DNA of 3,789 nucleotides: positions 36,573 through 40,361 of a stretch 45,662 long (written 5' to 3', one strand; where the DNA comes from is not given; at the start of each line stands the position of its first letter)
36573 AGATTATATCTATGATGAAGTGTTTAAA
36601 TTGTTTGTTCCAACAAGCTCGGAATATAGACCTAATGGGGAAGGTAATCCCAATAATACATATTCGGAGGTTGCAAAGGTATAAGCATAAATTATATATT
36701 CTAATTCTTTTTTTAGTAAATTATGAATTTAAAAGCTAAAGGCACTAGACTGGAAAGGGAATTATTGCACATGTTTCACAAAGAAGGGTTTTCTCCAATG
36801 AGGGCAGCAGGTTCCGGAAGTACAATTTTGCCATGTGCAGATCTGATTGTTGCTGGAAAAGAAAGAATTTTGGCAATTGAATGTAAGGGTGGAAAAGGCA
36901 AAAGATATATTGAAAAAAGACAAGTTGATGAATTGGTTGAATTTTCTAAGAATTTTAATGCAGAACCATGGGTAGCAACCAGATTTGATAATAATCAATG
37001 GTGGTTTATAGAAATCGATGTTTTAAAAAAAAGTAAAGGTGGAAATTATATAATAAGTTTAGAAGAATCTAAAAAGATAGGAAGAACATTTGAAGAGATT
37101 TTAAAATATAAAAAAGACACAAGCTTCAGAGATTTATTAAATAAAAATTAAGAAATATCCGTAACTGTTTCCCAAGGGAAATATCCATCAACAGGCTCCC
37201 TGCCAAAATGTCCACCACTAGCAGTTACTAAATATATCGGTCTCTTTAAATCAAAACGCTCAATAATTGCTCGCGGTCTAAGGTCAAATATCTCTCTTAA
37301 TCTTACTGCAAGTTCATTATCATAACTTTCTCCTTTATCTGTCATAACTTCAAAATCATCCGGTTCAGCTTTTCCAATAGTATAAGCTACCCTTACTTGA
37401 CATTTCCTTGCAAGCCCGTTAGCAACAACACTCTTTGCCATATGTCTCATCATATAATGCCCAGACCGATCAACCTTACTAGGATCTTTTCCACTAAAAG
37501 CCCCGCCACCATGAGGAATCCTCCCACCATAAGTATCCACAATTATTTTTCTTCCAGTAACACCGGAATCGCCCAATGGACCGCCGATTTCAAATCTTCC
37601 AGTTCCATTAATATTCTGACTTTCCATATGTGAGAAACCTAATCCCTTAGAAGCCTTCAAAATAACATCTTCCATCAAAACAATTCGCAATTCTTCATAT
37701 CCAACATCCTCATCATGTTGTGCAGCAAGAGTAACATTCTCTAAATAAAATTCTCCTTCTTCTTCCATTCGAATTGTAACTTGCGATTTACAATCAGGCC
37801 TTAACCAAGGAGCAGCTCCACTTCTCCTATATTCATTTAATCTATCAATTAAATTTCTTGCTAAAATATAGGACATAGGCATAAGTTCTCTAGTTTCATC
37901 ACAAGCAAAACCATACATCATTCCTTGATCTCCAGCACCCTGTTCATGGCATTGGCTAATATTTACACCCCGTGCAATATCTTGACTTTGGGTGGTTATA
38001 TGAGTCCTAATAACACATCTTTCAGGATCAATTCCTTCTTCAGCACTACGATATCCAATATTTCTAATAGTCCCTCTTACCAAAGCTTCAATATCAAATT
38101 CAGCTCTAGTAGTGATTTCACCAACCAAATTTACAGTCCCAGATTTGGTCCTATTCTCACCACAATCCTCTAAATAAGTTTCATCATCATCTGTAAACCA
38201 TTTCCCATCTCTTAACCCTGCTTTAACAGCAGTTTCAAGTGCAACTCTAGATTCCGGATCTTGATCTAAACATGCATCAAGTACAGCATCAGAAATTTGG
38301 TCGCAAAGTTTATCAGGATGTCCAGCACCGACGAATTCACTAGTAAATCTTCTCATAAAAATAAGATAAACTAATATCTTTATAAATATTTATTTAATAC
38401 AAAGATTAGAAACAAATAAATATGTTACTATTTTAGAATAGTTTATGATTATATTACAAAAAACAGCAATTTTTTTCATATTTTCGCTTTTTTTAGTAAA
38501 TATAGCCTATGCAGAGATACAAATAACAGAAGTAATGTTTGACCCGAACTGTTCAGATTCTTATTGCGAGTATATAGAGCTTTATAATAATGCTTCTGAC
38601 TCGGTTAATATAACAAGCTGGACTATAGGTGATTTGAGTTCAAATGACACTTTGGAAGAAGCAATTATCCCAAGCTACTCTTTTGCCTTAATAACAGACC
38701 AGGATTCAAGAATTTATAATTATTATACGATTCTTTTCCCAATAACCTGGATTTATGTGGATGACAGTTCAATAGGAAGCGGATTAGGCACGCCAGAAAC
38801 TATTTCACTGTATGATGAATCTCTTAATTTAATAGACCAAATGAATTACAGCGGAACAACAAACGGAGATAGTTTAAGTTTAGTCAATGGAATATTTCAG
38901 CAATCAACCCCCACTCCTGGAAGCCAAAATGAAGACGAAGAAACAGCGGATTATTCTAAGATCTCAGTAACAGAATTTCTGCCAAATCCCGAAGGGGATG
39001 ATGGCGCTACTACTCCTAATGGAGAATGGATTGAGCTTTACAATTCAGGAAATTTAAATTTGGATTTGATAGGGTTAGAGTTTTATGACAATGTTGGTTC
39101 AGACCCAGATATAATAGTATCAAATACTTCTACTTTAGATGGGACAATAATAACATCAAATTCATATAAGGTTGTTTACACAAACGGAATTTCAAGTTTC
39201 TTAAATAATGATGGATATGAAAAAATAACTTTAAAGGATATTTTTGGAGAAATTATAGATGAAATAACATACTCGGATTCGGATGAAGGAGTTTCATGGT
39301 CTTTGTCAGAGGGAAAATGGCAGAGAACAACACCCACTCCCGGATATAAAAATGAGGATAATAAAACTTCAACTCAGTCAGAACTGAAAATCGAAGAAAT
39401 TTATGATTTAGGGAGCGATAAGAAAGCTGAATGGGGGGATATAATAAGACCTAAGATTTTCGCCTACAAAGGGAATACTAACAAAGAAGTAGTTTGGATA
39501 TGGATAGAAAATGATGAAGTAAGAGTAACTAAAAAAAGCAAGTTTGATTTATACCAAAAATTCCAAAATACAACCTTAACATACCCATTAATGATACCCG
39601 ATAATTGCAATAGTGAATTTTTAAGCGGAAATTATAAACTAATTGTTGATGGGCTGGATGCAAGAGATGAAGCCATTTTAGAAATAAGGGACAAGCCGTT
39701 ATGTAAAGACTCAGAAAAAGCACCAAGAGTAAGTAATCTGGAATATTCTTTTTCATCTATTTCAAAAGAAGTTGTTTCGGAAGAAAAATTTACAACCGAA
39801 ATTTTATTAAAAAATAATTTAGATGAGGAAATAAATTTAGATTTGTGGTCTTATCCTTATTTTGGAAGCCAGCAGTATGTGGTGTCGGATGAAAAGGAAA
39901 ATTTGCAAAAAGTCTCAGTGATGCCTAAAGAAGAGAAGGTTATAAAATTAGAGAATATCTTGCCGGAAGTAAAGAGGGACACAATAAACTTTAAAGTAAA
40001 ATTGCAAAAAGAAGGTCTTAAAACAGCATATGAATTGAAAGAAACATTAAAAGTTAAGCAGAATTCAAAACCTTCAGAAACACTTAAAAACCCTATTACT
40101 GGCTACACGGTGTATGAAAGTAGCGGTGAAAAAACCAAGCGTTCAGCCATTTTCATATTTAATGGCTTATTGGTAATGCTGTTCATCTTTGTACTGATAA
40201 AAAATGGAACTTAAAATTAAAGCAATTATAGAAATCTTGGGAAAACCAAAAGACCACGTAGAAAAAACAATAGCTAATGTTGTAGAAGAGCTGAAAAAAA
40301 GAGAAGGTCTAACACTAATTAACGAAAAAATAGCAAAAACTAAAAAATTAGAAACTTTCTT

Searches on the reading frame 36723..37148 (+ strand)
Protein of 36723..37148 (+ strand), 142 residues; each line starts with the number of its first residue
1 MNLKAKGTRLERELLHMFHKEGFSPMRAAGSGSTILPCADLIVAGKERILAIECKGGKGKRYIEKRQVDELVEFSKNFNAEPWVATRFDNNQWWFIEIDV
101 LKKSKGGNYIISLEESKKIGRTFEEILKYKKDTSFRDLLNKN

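Call 61: search_protein_families(library=pfam, proteins=[window:36723-37148:+], max_evalue=0.0001)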
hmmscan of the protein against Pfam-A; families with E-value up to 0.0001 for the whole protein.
window:36723-37148:+ (142 aa): 1 family
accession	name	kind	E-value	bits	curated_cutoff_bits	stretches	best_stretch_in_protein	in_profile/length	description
PF01870.24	Hjc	-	6e-24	84.3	21.1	1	10-99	2-92/93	Archaeal holliday junction resolvase (hjc)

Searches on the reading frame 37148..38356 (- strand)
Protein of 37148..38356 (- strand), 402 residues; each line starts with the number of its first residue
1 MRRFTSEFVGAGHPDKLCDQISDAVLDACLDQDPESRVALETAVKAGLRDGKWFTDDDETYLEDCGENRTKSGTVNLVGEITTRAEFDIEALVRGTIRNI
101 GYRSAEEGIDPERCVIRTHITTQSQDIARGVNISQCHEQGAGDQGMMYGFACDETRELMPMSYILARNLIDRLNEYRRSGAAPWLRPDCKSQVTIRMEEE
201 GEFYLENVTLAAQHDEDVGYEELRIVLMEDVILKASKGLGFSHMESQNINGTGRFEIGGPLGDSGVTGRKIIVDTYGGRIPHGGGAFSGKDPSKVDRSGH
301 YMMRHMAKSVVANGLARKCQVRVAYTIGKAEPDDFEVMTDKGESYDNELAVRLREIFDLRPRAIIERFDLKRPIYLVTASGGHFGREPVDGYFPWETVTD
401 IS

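Call 61: search_protein_families(library=pfam, proteins=[window:37148-38356:-], max_evalue=0.0001)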
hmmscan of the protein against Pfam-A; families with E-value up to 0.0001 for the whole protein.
window:37148-38356:- (402 aa): 3 families
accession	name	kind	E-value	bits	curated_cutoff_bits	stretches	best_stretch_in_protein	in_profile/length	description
PF02773.21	S-AdoMet_synt_C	-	3.1e-53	179.8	25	1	257-396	1-137/138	S-adenosylmethionine synthetase, C-terminal domain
PF00438.25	S-AdoMet_synt_N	-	1.3e-32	112.6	33.1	2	3-47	3-47/99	S-adenosylmethionine synthetase, N-terminal domain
PF02772.21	S-AdoMet_synt_M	-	1.6e-32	112.6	29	1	138-255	1-120/120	S-adenosylmethionine synthetase, central domain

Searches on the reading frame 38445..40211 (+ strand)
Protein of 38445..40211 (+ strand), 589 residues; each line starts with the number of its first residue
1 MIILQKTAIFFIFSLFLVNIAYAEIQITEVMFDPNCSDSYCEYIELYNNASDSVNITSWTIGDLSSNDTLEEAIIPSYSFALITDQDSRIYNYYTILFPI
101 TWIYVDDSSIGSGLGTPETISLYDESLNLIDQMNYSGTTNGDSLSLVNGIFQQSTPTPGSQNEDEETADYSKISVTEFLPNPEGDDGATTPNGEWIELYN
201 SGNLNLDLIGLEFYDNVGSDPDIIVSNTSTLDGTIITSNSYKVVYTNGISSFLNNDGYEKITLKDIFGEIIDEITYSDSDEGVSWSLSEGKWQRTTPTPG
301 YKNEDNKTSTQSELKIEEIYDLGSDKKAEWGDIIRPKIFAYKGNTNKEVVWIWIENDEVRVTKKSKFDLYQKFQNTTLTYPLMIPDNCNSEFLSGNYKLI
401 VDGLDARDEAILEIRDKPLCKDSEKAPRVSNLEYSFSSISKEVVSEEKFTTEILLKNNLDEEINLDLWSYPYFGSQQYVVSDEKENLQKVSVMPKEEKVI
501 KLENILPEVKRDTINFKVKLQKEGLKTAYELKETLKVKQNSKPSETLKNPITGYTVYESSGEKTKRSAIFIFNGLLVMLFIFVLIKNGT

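Call 62: search_protein_families(library=pfam, proteins=[window:38445-40211:+], max_evalue=0.0001)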
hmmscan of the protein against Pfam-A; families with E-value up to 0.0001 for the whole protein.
window:38445-40211:+ (589 aa): 1 family
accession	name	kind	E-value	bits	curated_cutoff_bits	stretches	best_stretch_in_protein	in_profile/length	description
PF00932.25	LTD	-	1.4e-22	80.6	34.3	2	21-136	4-108/109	Lamin Tail Domain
